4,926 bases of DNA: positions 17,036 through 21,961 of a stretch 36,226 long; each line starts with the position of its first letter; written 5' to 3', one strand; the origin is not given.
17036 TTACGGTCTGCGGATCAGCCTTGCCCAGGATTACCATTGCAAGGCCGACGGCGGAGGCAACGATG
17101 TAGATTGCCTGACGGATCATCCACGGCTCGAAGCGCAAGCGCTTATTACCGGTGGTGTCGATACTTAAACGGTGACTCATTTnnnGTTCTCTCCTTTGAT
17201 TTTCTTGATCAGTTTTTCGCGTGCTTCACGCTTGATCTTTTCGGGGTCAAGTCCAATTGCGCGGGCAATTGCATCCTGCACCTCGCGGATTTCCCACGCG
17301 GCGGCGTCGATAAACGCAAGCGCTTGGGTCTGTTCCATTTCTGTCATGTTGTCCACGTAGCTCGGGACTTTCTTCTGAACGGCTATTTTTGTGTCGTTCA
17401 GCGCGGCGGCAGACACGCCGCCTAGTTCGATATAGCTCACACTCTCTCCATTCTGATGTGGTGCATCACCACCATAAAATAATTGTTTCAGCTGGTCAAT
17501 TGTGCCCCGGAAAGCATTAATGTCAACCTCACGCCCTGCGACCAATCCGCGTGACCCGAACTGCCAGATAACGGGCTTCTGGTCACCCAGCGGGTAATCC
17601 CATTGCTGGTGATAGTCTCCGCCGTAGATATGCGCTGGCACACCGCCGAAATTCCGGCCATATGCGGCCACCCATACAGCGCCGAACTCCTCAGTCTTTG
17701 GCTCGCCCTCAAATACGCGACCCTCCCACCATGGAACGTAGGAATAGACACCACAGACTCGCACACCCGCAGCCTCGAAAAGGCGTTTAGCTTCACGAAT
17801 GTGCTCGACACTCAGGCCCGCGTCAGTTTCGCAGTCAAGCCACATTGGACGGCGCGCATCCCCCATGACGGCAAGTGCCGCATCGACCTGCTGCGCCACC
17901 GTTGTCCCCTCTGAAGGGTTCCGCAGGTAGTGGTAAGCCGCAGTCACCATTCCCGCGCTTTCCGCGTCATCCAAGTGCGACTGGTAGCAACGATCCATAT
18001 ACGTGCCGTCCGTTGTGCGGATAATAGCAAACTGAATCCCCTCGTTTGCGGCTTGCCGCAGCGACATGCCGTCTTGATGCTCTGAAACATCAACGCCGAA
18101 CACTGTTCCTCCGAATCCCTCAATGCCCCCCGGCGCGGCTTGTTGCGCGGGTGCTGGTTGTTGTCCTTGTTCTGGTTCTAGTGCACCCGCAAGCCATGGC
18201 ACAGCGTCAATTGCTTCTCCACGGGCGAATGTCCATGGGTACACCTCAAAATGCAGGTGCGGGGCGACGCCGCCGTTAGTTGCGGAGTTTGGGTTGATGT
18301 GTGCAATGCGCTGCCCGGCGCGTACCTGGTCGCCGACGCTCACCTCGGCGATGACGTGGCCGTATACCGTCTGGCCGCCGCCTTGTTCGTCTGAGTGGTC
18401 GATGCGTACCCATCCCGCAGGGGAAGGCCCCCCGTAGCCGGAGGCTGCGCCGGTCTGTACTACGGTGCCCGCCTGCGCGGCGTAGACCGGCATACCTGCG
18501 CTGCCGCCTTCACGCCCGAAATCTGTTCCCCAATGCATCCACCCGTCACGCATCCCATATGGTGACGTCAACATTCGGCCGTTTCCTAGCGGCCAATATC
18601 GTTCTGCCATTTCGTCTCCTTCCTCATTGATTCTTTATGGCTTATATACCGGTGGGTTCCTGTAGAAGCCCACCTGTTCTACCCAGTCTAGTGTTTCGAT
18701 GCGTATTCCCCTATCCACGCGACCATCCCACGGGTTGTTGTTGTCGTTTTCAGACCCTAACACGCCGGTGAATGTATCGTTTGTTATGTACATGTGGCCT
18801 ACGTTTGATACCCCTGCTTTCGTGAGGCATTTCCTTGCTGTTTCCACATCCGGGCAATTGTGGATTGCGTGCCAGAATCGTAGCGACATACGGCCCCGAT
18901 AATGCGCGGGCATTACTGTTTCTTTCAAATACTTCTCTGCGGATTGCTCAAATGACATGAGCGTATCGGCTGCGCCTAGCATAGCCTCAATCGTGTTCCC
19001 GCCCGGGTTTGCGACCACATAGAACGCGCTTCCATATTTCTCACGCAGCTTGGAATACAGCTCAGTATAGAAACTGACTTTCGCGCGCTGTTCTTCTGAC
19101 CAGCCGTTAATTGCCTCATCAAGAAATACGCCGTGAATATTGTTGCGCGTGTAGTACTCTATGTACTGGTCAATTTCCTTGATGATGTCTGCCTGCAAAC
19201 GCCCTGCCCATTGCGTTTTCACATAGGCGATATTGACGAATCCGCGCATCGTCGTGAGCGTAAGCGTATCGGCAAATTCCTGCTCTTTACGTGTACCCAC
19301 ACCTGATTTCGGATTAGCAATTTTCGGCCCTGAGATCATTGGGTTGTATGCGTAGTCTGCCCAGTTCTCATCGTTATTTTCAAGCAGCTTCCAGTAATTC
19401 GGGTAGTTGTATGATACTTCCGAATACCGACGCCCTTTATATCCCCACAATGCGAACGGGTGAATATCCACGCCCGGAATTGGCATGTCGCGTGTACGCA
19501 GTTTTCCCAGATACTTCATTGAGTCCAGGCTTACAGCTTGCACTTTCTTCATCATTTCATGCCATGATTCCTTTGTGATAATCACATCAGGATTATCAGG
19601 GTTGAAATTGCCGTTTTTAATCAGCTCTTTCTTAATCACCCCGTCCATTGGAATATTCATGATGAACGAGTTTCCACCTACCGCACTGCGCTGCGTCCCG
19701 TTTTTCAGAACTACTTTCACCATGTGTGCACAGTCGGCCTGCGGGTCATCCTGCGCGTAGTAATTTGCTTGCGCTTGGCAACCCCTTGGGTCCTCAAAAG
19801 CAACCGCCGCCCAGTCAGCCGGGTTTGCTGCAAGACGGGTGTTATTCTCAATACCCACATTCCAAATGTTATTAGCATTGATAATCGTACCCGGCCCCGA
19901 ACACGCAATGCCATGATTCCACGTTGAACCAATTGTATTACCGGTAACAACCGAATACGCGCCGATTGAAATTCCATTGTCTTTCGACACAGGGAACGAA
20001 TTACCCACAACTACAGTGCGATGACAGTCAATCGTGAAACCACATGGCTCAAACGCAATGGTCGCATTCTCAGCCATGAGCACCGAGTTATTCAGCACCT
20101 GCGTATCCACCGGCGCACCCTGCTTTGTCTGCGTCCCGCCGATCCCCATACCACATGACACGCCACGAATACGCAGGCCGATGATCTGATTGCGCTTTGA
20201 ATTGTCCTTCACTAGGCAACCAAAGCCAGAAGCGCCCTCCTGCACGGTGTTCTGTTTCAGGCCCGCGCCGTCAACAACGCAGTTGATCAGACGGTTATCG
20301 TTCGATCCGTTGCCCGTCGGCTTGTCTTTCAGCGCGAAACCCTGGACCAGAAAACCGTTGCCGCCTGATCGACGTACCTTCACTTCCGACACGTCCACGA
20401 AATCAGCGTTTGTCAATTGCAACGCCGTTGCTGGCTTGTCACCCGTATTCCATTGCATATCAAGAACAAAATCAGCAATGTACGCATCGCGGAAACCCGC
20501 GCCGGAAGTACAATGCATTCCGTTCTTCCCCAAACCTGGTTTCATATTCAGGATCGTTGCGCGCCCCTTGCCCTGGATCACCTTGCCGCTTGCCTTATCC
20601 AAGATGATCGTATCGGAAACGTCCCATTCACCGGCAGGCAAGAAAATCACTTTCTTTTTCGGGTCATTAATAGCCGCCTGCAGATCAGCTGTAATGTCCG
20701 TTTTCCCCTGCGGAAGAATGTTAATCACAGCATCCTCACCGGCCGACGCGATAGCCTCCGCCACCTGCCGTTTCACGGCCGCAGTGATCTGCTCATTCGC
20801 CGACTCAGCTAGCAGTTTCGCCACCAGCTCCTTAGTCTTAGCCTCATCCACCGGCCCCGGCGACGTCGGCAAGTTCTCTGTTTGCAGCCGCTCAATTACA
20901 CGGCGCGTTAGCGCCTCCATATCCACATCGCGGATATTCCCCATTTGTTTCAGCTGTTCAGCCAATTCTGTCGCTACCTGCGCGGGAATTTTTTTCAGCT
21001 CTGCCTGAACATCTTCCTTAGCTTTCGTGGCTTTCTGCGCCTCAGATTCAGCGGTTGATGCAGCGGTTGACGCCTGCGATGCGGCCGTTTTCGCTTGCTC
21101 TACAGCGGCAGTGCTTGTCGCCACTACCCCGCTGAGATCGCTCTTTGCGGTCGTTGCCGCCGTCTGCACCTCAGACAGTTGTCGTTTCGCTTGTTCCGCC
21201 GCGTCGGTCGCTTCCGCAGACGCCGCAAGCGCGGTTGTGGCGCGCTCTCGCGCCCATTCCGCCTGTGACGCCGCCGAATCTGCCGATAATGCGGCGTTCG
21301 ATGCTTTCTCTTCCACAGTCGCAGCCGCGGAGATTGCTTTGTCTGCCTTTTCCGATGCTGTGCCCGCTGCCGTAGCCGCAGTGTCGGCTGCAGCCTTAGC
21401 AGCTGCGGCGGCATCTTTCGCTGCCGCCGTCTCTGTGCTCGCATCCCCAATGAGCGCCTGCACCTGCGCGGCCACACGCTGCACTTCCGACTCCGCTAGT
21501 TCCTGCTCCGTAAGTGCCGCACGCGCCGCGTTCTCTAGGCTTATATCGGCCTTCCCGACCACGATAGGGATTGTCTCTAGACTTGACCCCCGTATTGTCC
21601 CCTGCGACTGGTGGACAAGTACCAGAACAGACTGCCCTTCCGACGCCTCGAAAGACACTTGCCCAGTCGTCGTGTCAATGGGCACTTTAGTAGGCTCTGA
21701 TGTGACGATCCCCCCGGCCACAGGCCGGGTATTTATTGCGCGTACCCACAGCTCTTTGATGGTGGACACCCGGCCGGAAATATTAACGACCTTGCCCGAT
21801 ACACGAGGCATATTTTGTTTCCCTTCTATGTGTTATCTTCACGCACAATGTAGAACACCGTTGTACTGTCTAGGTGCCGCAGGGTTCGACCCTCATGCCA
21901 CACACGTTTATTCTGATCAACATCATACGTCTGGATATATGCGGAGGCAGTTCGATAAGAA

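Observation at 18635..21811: Tail fibre with two different putative polysaccharide-degrading modules, including a Spherulin-4/Sph3-like (GH135-type) C-terminal domain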

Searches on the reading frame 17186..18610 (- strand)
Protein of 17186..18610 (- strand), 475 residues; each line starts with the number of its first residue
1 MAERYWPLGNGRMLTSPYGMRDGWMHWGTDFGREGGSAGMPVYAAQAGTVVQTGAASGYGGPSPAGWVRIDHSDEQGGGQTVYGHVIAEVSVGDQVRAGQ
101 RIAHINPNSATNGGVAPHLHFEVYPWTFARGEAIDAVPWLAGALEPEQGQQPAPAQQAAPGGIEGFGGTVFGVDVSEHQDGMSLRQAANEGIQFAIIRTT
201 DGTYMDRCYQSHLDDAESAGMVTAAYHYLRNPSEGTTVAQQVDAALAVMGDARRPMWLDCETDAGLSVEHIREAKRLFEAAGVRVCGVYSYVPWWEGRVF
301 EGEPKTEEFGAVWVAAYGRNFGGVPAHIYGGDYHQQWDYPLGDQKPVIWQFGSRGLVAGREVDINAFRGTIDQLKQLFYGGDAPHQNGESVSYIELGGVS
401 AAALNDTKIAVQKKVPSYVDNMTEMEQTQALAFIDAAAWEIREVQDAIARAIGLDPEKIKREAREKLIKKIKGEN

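Call 3: search_protein_families(library=pfam, proteins=[window:17186-18610:-], max_evalue=1)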
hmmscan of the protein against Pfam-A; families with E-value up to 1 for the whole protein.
window:17186-18610:- (475 aa): 2 families
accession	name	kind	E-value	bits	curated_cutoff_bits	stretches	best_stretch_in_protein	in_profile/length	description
PF01183.26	Glyco_hydro_25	-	8.4e-20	72.3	27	1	173-359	1-179/180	Glycosyl hydrolases family 25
PF01551.29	Peptidase_M23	-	4.4e-16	59.3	28.7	1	25-125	2-89/96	Peptidase family M23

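Call 4: search_protein_families(library=phrogs, proteins=[window:17186-18610:-], max_evalue=0.01)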
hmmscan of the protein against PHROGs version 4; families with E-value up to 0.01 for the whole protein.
window:17186-18610:- (475 aa): 18 families
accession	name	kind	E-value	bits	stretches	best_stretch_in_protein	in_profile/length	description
phrog_3084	-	lysis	4.4e-123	412.7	1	4-398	2-374/468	endolysin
phrog_6007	-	lysis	2.8e-55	189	1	169-368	2-201/483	endolysin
phrog_880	-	lysis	1e-48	167.8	1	2-162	4-160/435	endolysin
phrog_6985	-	lysis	6.6e-46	157.9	1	1-160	1-165/278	endolysin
phrog_291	-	lysis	3.7e-31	109.4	1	171-400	114-313/509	endolysin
phrog_6219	-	lysis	1.8e-20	74.8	1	172-371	4-190/326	endolysin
phrog_6745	-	lysis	3.1e-17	63.5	1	171-322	5-159/396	endolysin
phrog_28089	-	lysis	1.7e-14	53.6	1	4-143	567-700/1141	endolysin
phrog_14988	-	other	2.4e-13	51.4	1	14-124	16-127/272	peptidase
phrog_6700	-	lysis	4.7e-11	41.4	1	7-124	2607-2712/2898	endolysin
phrog_7767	-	other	1.1e-10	42.6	1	15-145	7-124/194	metallo-endopeptidase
phrog_10030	-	tail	3.6e-09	35.5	1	16-123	1904-2005/2105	tail length tape measure protein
phrog_3578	-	lysis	7e-09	36.6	1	13-157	215-372/405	endolysin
phrog_28672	-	other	2e-08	34.3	1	13-123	275-373/397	metallo-endopeptidase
phrog_35916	-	unknown function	1.7e-05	25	1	173-364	7-202/488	-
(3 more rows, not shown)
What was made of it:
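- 17183..18610 (-): Context: endolysin (M23 peptidase plus GH25 muramidase) immediately downstream. Pfam PF01551 and PF01183 (call 3). phrog_3084 E 4e-123 (call 4).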

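Call 33: search_dna_similar(query=window:17186-18610:-, collection=phages, mode=protein, max_rows=15)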
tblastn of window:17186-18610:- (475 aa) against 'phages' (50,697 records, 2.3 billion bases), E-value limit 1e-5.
Records with a match: 775; places in all: 775; records where one place covers at least 80% of the query: 48.
Best place of each record, by identity: 60-80% 37; <60% 738.
By first word of the organism name: Mycobacterium 471; Gordonia 210; Rhodococcus 51; Corynebacterium 26; Tsukamurella 6; Thermus 6; Geobacillus 2; Mycolicibacterium 1; Nocardia 1; Saccharomonospora 1.
By host as written in the record: Mycobacterium smegmatis mc2 155 320; Gordonia terrae 3612 138; Mycobacterium smegmatis mc#155 77; Gordonia rubripertincta NRRL B-16540 48; Rhodococcus erythropolis RIA 643 37; Mycobacterium smegmatis mc2155 17; Corynebacterium xerosis 13; - 9; and 58 more.
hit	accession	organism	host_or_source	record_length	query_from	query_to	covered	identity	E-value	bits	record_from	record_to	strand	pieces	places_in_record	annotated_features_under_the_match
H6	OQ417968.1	Mycobacterium phage prophiT36-2b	Mycobacterium abscessus T36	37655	2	431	91%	40.0%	4e-60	218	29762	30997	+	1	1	45: lysin A | 44: hypothetical protein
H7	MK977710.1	Corynebacterium phage Stiles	Corynebacterium xerosis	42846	4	383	80%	42.4%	3e-68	242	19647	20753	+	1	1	21: endolysin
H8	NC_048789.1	Corynebacterium phage Stiles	Corynebacterium xerosis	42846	4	383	80%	42.4%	3e-68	242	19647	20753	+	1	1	21: endolysin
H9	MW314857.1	Mycobacterium phage phiGD21-1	Mycobacterium abscessus GD40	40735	2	378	79%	41.5%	3e-57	210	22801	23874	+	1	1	29: lysin A | 28: hypothetical protein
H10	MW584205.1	Mycobacterium phage prophiGD21-1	Mycobacterium abscessus GD21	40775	2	378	79%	41.5%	3e-57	210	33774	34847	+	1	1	54: lysin A | 53: hypothetical protein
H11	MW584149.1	Mycobacterium phage prophiGD16-1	Mycobacterium abscessus GD16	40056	2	378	79%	41.5%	5e-57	209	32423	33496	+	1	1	49: lysin A | 48: hypothetical protein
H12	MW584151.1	Mycobacterium phage prophiGD11-2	Mycobacterium abscessus GD11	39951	2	378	79%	41.3%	7e-57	209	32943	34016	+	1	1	54: lysin A | 53: hypothetical protein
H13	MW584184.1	Mycobacterium phage prophiGD08-2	Mycobacterium abscessus GD08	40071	2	378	79%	41.3%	7e-57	209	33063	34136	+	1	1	54: lysin A | 53: hypothetical protein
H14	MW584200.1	Mycobacterium phage prophiGD42-2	Mycobacterium abscessus GD42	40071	2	378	79%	41.3%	7e-57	209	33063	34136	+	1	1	54: lysin A | 53: hypothetical protein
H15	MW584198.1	Mycobacterium phage prophiGD43A-2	Mycobacterium abscessus GD43A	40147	2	378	79%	41.3%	2e-56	208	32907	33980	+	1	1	51: lysin A | 50: hypothetical protein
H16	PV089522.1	Mycobacterium phage P3MA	Mycobacterium abscessus 330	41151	2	378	79%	41.3%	2e-56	207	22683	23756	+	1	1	28: lysin A | 27: hypothetical protein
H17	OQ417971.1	Mycobacterium phage prophiT50-1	Mycobacterium abscessus T50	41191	2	378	79%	41.3%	2e-56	207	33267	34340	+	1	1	49: lysin A | 48: hypothetical protein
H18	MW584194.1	Mycobacterium phage prophi62-1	Mycobacterium abscessus GD62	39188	4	378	79%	41.5%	1e-56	209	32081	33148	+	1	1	49: lysin A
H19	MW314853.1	Mycobacterium phage phiGD34-2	Mycobacterium abscessus GD41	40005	4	378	79%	41.5%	1e-56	209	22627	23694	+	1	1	28: lysin A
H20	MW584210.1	Mycobacterium phage prophiGD34-2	Mycobacterium abscessus GD34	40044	4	378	79%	41.5%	1e-56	209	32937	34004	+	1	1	53: lysin A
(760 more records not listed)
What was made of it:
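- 17183..18610 (-): Relatives occur only in phages of Mycobacteriales hosts (call 33).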

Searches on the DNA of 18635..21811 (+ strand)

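Call 5: search_dna_similar(query=window:18635-21811:+, collection=phages, mode=near, max_rows=20)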
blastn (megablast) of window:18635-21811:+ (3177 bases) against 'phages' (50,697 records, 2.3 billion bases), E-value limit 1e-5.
No match.

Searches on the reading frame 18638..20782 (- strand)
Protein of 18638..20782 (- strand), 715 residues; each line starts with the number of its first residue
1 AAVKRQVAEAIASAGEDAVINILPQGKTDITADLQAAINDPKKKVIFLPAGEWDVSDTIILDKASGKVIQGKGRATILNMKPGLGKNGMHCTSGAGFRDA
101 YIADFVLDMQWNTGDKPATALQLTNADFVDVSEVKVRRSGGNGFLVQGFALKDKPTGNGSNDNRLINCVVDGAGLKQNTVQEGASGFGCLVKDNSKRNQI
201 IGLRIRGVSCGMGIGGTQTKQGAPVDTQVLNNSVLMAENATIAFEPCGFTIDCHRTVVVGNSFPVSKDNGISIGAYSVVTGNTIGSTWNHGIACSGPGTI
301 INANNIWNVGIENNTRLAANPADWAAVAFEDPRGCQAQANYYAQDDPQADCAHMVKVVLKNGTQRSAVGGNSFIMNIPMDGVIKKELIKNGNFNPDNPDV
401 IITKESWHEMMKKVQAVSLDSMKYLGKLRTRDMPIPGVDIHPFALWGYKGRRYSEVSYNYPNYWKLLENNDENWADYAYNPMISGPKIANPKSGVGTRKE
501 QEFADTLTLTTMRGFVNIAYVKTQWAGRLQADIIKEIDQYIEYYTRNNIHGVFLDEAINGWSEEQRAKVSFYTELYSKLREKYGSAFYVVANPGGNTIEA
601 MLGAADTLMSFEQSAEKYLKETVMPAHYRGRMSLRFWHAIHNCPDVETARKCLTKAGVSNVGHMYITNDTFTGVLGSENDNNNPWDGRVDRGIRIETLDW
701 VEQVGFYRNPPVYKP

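Call 42: search_protein_representatives(protein=window:18638-20782:-)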
Query: 715 residues. Proteins with E-value up to 0.001 (for the whole library): 1314; up to 1e-10: 366; up to 1e-30: 42. The best 150 are listed.
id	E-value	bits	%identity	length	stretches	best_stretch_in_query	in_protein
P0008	1.0e-273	926.8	60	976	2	3-421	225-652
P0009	1.1e-213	728.3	50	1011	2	423-711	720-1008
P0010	1.1e-159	549.8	47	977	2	13-401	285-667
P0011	4.7e-159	547.7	42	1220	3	25-419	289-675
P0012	9.3e-135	467.4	43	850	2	22-402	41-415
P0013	3.4e-108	379.6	39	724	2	441-706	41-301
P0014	4.6e-106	372.6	50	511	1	19-401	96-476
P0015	3.2e-79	283.8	40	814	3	446-700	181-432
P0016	1.1e-73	265.5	49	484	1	12-308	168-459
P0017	2.9e-50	188.1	40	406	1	27-372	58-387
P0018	4.2e-48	180.9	40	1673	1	11-373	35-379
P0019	5.9e-48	180.5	46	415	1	462-688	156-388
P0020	9.7e-48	179.7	44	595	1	464-687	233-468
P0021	1.3e-47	179.4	39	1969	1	17-372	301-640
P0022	3.5e-47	177.9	37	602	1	28-401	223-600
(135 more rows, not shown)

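Call 61: find_related_loci(query=A4, collection=genome_contigs, flank=8000)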
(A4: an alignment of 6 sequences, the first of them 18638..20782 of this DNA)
Query A4 (715 aa) in genome_contigs; peptide patterns used: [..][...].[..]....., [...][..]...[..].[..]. (x = any residue, [..] = any of these).
42 stretches matched a pattern, but none encodes a relative of the query by tblastn (E <= 1e-3).
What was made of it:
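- Tried and rejected: The GTDB genome scan with the two-module alignment A4 found nothing, because the patterns were too specific (call 61).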
